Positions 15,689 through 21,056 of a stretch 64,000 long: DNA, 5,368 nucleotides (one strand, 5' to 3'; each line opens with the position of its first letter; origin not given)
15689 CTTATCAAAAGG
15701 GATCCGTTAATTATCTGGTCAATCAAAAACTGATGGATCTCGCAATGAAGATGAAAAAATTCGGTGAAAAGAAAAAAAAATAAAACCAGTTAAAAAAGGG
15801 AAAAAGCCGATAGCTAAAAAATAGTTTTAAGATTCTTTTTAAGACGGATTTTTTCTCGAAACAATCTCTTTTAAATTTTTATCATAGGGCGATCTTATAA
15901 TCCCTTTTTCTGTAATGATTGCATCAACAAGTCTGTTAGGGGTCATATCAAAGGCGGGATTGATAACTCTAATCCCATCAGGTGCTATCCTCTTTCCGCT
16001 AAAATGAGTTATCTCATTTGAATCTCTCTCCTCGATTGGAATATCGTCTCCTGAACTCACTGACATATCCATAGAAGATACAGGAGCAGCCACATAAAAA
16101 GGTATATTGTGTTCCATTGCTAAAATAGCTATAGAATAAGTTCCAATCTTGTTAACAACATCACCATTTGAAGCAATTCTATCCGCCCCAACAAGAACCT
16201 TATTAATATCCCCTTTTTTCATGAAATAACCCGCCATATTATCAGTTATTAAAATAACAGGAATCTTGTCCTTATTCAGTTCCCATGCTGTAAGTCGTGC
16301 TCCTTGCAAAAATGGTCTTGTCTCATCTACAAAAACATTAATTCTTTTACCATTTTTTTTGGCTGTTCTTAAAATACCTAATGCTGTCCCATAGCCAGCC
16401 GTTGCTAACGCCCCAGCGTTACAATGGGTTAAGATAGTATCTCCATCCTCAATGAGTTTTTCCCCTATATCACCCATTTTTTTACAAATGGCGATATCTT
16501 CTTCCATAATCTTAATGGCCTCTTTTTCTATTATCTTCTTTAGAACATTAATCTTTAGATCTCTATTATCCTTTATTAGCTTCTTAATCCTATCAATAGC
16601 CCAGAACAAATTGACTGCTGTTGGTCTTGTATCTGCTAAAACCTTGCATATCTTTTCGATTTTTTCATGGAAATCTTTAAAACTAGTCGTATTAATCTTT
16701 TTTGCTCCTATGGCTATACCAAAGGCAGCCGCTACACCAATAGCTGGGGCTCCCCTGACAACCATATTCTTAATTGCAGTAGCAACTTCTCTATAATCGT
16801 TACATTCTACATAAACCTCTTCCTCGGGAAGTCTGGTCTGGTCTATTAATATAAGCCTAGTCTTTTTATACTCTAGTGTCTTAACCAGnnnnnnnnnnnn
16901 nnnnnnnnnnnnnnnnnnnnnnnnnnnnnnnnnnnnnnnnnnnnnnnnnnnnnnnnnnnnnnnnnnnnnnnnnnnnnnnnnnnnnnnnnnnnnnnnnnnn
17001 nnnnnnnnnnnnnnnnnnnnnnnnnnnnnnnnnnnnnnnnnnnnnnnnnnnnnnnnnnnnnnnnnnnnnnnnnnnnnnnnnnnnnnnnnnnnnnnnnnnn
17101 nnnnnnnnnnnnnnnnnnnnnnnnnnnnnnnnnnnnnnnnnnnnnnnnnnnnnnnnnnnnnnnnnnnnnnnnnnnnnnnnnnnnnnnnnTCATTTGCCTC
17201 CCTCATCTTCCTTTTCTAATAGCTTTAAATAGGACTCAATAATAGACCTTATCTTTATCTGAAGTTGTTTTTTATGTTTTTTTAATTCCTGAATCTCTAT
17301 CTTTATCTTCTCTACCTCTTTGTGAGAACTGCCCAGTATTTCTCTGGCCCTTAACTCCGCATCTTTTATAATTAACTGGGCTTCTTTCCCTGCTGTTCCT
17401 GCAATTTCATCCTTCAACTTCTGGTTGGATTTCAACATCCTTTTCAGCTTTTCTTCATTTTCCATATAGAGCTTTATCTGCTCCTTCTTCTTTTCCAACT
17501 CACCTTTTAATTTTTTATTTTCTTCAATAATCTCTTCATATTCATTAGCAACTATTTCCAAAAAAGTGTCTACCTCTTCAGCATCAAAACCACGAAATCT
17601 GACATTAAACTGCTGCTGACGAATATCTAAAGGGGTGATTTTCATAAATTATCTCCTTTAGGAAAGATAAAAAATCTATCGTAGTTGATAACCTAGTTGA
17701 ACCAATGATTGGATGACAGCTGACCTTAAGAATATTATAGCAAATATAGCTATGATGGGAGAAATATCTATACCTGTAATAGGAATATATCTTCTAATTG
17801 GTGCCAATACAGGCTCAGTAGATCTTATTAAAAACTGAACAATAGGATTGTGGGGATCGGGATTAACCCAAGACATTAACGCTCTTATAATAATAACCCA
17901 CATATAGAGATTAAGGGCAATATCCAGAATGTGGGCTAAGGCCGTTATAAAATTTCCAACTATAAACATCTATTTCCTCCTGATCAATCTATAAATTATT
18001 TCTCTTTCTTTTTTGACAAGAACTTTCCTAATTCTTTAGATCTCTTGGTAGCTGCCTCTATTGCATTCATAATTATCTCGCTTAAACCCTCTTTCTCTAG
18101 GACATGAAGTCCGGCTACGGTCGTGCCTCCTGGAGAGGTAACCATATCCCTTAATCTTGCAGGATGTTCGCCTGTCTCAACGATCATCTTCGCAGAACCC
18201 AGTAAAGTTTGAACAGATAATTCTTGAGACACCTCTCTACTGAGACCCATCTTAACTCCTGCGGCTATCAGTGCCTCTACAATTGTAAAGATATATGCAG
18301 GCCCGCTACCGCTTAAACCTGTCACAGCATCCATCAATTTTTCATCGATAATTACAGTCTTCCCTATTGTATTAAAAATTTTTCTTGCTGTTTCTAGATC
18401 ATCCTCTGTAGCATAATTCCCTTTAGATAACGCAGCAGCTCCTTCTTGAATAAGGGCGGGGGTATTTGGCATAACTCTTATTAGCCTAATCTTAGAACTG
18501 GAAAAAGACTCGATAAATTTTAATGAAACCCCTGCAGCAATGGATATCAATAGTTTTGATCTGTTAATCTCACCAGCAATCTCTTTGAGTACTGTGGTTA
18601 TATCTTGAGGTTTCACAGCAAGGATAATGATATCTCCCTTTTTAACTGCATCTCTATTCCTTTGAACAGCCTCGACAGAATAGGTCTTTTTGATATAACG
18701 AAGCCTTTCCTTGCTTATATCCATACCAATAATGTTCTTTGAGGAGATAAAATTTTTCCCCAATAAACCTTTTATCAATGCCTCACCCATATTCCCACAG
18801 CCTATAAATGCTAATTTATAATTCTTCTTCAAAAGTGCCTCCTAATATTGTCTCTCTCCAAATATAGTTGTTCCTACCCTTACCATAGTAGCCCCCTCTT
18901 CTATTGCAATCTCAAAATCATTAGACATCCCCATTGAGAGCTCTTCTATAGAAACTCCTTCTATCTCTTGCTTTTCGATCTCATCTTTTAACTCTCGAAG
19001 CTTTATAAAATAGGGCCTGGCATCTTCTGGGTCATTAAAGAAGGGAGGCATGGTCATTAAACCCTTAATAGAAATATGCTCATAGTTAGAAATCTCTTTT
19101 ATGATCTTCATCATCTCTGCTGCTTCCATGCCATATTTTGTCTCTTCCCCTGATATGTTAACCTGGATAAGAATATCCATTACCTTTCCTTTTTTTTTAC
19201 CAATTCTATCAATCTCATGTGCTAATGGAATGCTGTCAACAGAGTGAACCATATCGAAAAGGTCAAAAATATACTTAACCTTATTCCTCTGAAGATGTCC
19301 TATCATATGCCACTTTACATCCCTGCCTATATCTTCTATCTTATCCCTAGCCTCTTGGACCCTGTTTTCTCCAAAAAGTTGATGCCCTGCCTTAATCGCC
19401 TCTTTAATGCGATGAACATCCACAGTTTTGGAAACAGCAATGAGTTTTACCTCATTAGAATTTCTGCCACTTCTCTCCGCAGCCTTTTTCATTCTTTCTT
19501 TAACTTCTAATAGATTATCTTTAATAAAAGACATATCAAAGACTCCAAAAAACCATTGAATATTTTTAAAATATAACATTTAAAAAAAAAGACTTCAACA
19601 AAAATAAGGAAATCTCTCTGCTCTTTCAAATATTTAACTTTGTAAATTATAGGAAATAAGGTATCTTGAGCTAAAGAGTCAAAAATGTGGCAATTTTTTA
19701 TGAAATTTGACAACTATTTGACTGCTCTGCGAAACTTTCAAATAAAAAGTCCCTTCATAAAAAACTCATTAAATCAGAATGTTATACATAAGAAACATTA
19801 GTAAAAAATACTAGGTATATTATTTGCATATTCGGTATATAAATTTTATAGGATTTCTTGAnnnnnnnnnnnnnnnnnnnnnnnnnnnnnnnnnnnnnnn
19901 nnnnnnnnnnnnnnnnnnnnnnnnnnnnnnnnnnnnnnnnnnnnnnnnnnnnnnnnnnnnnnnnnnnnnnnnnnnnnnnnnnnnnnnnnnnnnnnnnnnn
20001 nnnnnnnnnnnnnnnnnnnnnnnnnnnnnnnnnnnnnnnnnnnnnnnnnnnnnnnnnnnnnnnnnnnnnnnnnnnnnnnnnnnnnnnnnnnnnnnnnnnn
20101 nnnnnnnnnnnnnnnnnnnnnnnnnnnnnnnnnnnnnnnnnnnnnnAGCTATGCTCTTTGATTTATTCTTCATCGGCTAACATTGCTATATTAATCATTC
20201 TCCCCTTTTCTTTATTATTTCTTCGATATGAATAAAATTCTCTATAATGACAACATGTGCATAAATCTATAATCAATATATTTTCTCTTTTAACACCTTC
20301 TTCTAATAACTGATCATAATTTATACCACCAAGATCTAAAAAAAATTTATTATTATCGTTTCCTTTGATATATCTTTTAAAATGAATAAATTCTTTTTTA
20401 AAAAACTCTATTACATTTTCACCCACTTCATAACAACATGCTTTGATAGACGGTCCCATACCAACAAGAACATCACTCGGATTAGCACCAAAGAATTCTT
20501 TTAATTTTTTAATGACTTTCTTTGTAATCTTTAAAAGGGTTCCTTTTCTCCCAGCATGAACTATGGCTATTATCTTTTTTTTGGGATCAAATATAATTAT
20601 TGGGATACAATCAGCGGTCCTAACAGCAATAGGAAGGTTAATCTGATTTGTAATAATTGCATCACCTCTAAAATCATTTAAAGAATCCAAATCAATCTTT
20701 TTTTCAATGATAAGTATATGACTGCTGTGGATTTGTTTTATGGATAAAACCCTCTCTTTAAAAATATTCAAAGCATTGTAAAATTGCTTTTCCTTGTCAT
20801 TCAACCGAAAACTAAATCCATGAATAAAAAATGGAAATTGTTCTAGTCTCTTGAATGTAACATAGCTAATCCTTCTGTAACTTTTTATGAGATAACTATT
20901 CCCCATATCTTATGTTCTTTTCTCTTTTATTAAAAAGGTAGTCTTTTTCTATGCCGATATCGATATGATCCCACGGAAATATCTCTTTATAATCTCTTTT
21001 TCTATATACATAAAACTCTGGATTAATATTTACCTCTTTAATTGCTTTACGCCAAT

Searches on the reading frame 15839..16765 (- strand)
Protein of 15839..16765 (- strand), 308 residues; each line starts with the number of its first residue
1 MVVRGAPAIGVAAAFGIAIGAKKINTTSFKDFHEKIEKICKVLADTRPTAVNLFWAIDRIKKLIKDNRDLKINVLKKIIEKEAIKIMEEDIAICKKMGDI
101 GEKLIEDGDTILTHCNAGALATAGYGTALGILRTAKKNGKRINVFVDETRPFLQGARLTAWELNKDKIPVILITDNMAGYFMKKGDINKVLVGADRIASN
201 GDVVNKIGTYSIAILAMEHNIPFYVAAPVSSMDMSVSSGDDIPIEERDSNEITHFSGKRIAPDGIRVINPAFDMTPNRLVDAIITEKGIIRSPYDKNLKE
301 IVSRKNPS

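Call 56: search_protein_families(library=ncbifam, proteins=[window:15839-16765:-], max_evalue=1e-10)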
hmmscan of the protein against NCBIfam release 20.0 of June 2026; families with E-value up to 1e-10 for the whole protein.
window:15839-16765:- (308 aa): 8 families
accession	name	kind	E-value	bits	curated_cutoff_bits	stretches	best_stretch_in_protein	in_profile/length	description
NF004326.0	PRK05720.1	subfamily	2.4e-132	441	271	1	1-306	50-356/358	s-methyl-5-thioribose-1-phosphate isomerase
TIGR00524.1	eIF-2B_rel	subfamily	6.9e-125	416.2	185.85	1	1-291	14-302/303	S-methyl-5-thioribose-1-phosphate isomerase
TIGR00512.1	salvage_mtnA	equivalog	2.4e-124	414.7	279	1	1-291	40-334/335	S-methyl-5-thioribose-1-phosphate isomerase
NF004700.0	PRK06036.1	equivalog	3.7e-113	378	528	1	2-297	44-335/339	S-methyl-5-thioribose-1-phosphate isomerase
NF004436.0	PRK05772.1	equivalog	5.6e-92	308.8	521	1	1-303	56-362/363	S-methyl-5-thioribose-1-phosphate isomerase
TIGR00511.1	ribulose_e2b2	equivalog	9.1e-69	232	314.1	1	1-290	12-286/301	ribose 1,5-bisphosphate isomerase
NF006210.0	PRK08335.1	equivalog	7.2e-35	120.6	339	1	31-294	43-273/275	translation initiation factor IF-2B subunit alpha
NF004994.0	PRK06372.1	equivalog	2e-19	70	249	1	141-292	108-248/253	translation initiation factor IF-2B subunit delta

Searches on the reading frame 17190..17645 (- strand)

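Call 56: search_protein_families(library=ncbifam, proteins=[window:17190-17645:-], max_evalue=1e-10)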
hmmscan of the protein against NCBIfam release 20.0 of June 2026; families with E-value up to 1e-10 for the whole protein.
window:17190-17645:- (151 aa): 2 families
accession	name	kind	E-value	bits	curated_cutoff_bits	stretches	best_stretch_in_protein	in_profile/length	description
TIGR03544.1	DivI1A_domain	domain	1.2e-13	50.4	22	1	3-36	1-34/34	DivIVA domain-containing protein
NF050102.1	DivIVA_Wag31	equivalog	5.5e-12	46.1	260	0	1-70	1-73/256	DivIVA-like cell division protein Wag31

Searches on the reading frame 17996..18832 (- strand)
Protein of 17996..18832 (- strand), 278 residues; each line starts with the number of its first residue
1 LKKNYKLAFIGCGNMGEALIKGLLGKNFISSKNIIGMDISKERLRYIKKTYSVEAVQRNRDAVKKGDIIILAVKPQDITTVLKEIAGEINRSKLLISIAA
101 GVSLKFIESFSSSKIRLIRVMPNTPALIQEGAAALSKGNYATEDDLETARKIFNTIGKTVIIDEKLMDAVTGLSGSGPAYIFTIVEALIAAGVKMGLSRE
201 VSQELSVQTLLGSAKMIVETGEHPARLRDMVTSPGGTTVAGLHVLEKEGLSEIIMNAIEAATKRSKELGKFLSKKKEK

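Call 56: search_protein_families(library=ncbifam, proteins=[window:17996-18832:-], max_evalue=1e-10)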
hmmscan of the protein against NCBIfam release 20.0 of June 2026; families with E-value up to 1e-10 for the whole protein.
window:17996-18832:- (278 aa): 6 families
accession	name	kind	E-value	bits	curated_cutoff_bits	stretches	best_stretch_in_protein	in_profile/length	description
TIGR00112.1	proC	equivalog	4.2e-93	311.8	196.75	1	7-268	1-263/263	pyrroline-5-carboxylate reductase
NF005813.0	PRK07679.1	exception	6.3e-81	271.8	404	1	4-276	3-276/279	pyrroline-5-carboxylate reductase ProI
NF008839.0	PRK11880.2-4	equivalog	9.3e-49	166.1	288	1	6-267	3-251/252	pyrroline-5-carboxylate reductase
NF005814.0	PRK07680.1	equivalog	4.1e-35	121.3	278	1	6-263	2-258/275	late competence protein ComER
NF005384.0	PRK06928.1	exception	9.7e-29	100.7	301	1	6-262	3-260/277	pyrroline-5-carboxylate reductase ProG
NF005063.0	PRK06476.1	equivalog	4.6e-19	69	254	1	6-265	2-253/258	pyrroline-5-carboxylate reductase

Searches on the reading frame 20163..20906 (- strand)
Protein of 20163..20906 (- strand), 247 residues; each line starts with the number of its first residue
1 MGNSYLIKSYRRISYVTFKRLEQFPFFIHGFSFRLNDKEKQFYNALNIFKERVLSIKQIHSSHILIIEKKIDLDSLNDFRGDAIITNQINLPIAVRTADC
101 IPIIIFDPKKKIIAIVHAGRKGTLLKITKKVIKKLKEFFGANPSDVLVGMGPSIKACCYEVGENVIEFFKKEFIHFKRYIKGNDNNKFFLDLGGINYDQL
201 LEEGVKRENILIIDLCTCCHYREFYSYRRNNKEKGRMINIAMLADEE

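Call 56: search_protein_families(library=ncbifam, proteins=[window:20163-20906:-], max_evalue=1e-10)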
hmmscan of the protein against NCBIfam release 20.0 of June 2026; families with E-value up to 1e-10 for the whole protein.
window:20163-20906:- (247 aa): 2 families
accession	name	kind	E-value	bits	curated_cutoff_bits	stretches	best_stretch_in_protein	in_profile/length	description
TIGR00726.1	TIGR00726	equivalog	7.3e-53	179.2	141.15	1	33-241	22-220/223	peptidoglycan editing factor PgeF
NF007998.1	PRK10723.1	equivalog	6.3e-24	84.8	369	1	52-241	63-240/243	purine nucleoside phosphorylase YfiH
